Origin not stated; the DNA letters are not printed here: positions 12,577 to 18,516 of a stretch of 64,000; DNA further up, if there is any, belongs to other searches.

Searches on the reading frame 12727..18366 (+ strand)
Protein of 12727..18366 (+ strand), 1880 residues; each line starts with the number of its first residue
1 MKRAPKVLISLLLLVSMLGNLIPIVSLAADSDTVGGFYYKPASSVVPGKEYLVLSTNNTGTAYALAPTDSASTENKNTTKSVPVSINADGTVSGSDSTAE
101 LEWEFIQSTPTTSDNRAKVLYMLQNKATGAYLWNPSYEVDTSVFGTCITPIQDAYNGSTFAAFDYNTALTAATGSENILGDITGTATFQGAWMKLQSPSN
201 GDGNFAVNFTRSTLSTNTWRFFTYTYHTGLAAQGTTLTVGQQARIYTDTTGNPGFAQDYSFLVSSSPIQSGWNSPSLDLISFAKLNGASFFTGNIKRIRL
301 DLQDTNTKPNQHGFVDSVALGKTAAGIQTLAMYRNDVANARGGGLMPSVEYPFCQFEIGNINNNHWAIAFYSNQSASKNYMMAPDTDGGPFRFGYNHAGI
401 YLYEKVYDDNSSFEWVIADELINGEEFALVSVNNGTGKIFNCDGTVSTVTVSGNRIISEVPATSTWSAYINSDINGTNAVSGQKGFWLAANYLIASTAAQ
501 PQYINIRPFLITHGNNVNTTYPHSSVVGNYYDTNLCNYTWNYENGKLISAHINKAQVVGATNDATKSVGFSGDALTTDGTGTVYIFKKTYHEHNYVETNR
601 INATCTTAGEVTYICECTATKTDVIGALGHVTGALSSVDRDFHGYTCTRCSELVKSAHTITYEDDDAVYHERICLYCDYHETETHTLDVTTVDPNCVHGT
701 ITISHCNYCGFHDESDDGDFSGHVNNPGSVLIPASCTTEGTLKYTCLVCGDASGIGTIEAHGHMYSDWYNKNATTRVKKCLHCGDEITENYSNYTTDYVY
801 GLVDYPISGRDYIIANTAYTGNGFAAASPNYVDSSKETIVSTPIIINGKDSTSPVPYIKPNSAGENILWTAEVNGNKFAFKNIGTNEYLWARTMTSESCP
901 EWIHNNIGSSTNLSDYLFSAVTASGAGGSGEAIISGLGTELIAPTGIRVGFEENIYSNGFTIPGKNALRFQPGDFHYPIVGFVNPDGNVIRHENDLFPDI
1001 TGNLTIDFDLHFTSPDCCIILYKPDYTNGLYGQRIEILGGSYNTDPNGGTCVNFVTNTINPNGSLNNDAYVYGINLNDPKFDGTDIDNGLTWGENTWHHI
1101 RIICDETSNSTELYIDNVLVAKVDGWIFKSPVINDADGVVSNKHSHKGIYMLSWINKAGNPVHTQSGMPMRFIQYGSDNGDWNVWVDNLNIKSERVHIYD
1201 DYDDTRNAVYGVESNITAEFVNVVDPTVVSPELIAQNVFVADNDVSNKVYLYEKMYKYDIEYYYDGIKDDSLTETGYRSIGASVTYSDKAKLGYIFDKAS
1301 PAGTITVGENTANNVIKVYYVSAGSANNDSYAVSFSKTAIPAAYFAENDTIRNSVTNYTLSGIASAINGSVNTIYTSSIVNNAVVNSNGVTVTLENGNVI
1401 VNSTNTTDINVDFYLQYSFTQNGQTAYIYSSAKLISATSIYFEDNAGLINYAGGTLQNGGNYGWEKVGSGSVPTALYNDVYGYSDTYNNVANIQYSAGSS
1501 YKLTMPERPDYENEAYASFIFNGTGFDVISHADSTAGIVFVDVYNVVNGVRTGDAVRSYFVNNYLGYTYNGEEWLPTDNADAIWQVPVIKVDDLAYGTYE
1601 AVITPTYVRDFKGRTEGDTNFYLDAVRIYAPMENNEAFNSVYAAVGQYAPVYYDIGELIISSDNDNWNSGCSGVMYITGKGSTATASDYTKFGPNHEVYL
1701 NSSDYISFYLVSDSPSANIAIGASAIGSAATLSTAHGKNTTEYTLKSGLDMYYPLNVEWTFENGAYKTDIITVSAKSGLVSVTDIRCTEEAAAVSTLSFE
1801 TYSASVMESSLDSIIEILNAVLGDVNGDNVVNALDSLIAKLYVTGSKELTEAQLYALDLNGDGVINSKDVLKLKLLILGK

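Call 24: search_protein_families(library=pfam, proteins=[window:12727-18366:+], max_evalue=0.001)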
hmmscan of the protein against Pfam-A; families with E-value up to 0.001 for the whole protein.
window:12727-18366:+ (1880 aa): 1 family
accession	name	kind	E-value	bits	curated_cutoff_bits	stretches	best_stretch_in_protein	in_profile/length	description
PF00404.24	Dockerin_1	-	4e-12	46.6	22.9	1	1822-1874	1-53/57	Dockerin type I domain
